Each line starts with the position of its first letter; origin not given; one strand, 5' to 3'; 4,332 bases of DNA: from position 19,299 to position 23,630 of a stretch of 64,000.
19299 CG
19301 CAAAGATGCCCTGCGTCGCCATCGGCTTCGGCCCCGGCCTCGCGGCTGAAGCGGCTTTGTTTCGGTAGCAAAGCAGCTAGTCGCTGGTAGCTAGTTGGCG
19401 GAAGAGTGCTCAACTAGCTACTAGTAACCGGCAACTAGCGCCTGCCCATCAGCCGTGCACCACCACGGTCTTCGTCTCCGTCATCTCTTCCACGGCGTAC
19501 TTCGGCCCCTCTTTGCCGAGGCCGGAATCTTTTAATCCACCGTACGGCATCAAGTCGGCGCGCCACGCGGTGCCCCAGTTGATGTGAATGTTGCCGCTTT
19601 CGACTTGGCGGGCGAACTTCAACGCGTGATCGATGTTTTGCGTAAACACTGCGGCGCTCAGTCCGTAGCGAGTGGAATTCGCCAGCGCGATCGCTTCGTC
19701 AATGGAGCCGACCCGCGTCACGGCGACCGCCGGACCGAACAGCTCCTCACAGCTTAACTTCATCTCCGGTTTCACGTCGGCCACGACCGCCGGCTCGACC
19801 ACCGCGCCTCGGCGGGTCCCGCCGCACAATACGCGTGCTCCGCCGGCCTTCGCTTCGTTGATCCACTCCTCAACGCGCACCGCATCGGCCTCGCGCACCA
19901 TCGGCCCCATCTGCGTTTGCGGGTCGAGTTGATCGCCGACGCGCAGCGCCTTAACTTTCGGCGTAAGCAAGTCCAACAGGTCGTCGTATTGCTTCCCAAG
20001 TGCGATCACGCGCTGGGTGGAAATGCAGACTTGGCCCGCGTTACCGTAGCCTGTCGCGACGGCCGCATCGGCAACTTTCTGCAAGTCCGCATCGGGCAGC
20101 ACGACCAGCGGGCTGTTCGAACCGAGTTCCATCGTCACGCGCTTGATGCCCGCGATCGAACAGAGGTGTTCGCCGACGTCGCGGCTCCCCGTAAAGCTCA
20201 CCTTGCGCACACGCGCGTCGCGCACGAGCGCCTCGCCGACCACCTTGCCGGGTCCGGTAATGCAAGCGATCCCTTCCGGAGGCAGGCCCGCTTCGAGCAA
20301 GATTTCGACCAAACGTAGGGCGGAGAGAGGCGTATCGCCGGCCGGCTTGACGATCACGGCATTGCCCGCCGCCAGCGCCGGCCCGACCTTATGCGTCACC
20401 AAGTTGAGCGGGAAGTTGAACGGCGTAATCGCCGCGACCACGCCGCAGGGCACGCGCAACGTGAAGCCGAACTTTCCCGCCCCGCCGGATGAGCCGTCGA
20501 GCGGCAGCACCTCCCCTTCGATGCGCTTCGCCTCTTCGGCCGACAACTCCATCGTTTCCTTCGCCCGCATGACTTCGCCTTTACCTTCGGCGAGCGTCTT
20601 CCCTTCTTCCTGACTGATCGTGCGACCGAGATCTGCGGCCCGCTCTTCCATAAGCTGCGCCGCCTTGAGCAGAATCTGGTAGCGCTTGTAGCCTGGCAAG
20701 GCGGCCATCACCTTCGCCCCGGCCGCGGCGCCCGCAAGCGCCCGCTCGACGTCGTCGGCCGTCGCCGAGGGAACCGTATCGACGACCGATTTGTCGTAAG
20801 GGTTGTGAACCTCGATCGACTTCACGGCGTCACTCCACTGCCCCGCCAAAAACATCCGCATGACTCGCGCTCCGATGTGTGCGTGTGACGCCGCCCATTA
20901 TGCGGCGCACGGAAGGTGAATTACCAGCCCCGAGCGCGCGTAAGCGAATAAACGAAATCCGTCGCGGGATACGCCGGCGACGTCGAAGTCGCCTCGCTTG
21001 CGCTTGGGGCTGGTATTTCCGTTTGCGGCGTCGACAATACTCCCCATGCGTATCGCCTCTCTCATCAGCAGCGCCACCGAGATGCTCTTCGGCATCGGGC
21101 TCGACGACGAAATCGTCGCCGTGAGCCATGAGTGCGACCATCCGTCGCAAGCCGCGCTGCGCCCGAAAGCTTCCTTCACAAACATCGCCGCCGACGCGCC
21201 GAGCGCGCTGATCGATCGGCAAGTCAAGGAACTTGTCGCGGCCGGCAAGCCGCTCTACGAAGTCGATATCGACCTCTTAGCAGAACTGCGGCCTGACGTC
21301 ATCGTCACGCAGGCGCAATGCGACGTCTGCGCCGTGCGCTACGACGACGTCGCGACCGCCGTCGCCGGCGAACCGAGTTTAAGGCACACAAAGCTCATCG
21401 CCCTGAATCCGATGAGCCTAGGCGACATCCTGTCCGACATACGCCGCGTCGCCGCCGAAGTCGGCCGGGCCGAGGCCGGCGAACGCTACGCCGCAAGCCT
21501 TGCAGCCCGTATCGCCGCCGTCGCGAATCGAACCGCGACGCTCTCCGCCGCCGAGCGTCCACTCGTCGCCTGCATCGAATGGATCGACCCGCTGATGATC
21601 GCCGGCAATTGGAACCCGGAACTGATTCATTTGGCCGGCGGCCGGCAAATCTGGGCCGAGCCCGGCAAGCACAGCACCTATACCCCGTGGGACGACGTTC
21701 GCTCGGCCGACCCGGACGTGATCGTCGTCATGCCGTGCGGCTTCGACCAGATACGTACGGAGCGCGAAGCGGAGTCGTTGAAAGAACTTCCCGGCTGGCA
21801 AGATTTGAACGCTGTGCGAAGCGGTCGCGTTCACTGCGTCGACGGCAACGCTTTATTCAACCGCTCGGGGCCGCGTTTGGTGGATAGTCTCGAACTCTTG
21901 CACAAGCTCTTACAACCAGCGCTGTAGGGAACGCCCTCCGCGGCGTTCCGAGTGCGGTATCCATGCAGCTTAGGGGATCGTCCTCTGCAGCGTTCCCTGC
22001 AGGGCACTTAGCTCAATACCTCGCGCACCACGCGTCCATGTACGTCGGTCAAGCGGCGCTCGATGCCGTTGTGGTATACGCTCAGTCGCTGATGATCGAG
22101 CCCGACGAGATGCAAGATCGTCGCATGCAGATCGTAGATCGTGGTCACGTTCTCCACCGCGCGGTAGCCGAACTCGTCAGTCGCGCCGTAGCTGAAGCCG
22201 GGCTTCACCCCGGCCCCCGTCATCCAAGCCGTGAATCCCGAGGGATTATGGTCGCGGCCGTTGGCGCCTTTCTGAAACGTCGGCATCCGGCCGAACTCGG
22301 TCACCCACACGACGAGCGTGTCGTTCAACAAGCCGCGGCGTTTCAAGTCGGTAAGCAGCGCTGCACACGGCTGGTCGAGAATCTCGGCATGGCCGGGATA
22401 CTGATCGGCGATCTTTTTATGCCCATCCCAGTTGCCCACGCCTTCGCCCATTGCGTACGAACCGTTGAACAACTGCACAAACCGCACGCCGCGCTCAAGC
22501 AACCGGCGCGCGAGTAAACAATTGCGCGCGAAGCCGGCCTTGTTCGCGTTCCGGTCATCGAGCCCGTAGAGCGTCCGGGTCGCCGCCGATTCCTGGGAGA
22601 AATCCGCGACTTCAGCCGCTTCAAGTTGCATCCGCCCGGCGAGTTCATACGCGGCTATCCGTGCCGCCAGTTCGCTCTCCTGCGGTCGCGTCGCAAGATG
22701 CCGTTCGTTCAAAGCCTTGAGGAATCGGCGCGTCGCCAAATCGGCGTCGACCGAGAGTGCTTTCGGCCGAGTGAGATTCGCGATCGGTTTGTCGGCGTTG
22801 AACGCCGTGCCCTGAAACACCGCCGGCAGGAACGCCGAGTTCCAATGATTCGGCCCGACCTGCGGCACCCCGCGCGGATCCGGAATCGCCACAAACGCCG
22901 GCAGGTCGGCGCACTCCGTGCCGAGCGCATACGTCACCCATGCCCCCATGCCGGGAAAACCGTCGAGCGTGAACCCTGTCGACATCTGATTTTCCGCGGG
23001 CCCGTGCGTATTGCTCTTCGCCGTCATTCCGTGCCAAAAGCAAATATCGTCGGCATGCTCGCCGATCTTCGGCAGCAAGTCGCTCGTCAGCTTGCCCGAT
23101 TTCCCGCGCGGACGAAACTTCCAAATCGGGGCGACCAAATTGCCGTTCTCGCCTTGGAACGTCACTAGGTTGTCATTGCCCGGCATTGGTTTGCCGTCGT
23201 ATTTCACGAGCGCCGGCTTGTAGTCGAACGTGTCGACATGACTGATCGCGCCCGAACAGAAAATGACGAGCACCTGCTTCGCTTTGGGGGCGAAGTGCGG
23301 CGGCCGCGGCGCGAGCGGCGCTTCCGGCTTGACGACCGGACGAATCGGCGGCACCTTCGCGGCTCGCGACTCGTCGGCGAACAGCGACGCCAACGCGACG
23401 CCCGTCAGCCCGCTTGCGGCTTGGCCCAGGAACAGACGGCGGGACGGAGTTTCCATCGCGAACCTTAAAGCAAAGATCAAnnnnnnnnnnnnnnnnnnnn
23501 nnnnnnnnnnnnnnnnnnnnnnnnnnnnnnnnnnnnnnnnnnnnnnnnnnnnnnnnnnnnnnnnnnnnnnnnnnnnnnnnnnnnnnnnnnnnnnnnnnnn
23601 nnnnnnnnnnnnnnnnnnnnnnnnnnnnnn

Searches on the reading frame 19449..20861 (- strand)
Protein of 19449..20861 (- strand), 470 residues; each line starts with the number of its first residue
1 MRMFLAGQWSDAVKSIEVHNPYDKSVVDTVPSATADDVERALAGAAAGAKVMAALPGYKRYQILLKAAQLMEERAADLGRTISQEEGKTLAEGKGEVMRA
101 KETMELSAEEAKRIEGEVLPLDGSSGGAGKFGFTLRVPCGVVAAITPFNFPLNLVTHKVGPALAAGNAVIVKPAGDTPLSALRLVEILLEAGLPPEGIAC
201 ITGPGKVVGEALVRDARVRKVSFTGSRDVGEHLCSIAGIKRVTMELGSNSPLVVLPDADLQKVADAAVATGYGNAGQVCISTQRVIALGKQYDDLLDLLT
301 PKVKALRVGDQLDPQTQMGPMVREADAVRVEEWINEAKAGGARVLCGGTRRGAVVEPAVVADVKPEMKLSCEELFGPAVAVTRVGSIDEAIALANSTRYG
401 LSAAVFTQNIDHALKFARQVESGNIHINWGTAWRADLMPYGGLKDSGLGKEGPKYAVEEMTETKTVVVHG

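Call 30: search_protein_families(library=pfam, proteins=[window:19449-20861:-], max_evalue=0.0001)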
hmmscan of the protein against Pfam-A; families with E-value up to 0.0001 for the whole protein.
window:19449-20861:- (470 aa): 1 family
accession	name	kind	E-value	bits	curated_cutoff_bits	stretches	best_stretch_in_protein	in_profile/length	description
PF00171.27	Aldedh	-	1.3e-160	535.4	23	1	14-466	7-461/461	Aldehyde dehydrogenase family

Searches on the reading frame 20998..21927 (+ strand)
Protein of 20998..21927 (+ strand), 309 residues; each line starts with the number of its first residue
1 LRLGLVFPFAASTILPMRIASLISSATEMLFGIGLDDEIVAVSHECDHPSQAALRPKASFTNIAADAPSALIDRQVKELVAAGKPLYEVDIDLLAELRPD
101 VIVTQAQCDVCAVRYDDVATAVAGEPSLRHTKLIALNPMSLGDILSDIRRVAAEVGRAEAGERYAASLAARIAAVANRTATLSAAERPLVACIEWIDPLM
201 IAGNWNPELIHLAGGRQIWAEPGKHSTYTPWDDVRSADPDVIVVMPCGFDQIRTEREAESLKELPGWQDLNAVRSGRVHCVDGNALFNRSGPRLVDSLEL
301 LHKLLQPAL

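Call 30: search_protein_families(library=pfam, proteins=[window:20998-21927:+], max_evalue=0.0001)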
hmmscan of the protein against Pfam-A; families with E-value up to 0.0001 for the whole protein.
window:20998-21927:+ (309 aa): 1 family
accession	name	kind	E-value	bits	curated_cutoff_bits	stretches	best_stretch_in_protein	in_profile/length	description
PF01497.23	Peripla_BP_2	-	1.3e-21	77.5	27.5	1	19-283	1-233/235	Periplasmic binding protein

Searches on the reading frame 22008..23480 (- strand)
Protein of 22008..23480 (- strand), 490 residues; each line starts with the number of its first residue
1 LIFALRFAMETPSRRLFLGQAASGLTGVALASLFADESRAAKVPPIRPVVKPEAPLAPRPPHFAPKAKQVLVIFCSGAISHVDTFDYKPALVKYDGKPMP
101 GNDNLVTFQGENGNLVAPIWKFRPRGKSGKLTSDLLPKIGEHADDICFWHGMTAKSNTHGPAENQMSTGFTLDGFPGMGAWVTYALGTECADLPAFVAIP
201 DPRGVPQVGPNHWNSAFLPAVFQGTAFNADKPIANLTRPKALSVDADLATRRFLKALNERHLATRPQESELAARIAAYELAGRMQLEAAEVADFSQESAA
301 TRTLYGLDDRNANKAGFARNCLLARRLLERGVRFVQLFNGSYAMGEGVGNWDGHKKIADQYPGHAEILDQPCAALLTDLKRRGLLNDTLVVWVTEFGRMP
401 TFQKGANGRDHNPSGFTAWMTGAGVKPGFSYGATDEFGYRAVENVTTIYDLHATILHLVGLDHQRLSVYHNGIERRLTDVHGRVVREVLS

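Call 30: search_protein_families(library=pfam, proteins=[window:22008-23480:-], max_evalue=0.0001)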
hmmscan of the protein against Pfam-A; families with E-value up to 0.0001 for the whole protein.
window:22008-23480:- (490 aa): 1 family
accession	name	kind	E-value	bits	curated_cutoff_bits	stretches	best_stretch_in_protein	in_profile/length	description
PF07394.17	DUF1501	-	4.7e-145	484.1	27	1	67-489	1-390/390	Protein of unknown function (DUF1501)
